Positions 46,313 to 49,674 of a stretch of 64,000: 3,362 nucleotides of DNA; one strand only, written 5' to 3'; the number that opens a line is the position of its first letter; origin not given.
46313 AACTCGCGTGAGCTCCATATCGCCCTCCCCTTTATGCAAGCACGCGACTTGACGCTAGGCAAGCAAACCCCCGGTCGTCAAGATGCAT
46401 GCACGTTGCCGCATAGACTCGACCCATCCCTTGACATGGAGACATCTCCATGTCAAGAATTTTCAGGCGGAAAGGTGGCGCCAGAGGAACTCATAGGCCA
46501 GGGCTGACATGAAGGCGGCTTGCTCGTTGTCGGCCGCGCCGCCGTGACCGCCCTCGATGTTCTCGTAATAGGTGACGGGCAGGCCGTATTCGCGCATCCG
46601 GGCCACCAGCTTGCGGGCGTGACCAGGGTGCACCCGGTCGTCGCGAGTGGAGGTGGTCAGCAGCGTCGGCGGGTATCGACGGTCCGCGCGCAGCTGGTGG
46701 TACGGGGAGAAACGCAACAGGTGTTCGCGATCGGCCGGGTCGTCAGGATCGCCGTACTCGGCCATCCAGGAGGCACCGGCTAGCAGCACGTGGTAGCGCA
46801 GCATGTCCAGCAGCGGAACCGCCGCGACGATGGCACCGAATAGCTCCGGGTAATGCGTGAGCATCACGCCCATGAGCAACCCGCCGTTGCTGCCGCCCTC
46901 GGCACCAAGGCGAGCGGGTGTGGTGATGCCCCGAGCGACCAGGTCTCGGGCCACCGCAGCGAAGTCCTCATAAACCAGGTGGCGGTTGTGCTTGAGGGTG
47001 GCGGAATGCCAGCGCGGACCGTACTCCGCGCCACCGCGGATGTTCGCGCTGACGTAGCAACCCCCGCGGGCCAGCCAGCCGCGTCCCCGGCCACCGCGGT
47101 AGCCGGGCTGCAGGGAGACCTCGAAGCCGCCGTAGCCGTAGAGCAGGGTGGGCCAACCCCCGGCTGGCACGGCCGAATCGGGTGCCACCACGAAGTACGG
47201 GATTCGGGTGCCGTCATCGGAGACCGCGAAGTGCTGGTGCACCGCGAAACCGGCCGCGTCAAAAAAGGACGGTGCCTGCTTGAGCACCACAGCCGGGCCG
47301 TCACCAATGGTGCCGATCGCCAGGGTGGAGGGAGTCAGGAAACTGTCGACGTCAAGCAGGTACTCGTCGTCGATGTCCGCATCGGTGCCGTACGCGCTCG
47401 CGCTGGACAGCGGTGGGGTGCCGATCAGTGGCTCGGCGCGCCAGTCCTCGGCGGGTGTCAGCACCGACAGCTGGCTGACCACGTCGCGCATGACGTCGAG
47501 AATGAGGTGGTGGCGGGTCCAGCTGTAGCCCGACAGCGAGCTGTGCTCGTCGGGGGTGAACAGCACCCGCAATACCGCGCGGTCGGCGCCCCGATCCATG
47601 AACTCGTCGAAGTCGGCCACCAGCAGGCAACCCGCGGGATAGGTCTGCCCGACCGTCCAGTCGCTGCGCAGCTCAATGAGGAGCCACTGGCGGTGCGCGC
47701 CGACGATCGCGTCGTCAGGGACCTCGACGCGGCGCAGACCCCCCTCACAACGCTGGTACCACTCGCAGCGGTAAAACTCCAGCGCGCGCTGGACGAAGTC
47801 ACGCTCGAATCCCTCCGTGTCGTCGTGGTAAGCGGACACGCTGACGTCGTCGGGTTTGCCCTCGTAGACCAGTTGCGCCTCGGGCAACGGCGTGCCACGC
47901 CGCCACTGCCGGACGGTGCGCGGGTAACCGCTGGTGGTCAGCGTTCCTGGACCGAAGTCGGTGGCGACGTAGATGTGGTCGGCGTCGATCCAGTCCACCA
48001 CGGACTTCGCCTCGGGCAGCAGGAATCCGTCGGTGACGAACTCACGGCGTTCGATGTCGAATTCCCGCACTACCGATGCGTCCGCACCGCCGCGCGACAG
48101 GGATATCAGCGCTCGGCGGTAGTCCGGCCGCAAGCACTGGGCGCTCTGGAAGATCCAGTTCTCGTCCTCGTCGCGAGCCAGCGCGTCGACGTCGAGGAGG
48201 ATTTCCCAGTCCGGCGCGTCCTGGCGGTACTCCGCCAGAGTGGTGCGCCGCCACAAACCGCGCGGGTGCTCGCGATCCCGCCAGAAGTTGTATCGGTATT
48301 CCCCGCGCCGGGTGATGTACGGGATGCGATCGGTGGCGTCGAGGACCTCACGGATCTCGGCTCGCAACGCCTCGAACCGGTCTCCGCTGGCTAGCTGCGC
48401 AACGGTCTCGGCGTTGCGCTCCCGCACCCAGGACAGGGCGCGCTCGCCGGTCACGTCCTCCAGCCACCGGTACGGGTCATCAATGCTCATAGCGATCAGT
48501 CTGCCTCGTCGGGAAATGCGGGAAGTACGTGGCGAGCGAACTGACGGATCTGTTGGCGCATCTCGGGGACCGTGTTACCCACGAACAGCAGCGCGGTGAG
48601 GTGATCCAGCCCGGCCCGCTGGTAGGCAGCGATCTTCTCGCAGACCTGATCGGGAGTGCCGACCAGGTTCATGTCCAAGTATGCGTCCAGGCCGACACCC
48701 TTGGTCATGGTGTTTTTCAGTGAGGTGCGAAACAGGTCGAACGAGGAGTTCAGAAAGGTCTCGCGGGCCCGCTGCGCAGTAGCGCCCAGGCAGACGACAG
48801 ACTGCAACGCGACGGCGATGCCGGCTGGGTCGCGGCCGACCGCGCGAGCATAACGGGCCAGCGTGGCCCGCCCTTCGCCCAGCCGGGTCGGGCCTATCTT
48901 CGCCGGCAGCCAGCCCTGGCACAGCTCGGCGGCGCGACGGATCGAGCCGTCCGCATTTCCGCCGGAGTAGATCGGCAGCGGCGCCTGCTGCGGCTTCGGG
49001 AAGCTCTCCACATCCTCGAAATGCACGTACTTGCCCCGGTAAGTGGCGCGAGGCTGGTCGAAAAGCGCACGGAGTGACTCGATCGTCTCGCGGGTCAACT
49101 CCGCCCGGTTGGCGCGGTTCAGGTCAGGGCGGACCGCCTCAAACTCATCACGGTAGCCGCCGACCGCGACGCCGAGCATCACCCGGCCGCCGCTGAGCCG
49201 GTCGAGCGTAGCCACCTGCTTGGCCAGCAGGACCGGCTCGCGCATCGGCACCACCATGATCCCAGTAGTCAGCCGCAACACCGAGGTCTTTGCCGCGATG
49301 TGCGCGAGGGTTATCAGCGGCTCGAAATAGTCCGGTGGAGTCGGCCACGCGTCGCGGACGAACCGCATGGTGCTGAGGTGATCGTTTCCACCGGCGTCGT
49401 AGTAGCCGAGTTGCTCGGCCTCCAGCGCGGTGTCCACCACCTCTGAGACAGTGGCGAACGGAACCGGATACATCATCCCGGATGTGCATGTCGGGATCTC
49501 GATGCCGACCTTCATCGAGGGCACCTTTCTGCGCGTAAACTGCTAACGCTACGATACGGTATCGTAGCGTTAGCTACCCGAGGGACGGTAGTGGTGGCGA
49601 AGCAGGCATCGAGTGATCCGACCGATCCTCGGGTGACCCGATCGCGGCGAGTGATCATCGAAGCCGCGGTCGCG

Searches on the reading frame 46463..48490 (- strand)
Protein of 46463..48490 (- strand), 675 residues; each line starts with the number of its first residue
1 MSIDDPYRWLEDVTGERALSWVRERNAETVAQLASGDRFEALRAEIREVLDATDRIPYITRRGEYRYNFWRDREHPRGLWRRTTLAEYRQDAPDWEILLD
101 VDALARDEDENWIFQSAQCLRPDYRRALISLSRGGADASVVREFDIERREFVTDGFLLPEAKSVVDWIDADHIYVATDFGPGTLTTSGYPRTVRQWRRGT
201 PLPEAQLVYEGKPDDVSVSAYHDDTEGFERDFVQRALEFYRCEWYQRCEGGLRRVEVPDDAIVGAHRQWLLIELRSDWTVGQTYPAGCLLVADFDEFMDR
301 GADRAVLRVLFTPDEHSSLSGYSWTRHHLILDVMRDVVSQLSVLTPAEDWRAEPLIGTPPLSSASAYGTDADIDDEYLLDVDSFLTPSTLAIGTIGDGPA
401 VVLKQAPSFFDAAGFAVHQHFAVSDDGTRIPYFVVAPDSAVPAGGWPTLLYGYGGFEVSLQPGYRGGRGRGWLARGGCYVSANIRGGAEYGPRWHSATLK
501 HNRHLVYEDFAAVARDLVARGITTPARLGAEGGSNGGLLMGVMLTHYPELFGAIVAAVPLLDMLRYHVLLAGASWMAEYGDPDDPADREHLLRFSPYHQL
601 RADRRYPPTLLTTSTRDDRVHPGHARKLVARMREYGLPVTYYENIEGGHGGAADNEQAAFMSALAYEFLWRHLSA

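Call 61: search_protein_families(library=pfam, proteins=[window:46463-48490:-], max_evalue=0.00001)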
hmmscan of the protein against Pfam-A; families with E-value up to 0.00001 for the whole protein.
window:46463-48490:- (675 aa): 2 families
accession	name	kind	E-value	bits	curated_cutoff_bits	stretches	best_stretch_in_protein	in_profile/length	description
PF00326.27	Peptidase_S9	-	2e-44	152.1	22.6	1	472-673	9-210/213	Prolyl oligopeptidase family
PF02897.21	Peptidase_S9_N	-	1.1e-31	110.5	24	1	3-218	18-231/414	Prolyl oligopeptidase, N-terminal beta-propeller domain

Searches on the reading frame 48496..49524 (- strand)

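Call 61: search_protein_families(library=pfam, proteins=[window:48496-49524:-], max_evalue=0.00001)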
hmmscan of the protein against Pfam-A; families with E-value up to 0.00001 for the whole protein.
window:48496-49524:- (342 aa): 1 family
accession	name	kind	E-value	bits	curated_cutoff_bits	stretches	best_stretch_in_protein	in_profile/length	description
PF00296.26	Bac_luciferase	-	6.4e-58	197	27.9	1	4-308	1-314/314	Luciferase-like monooxygenase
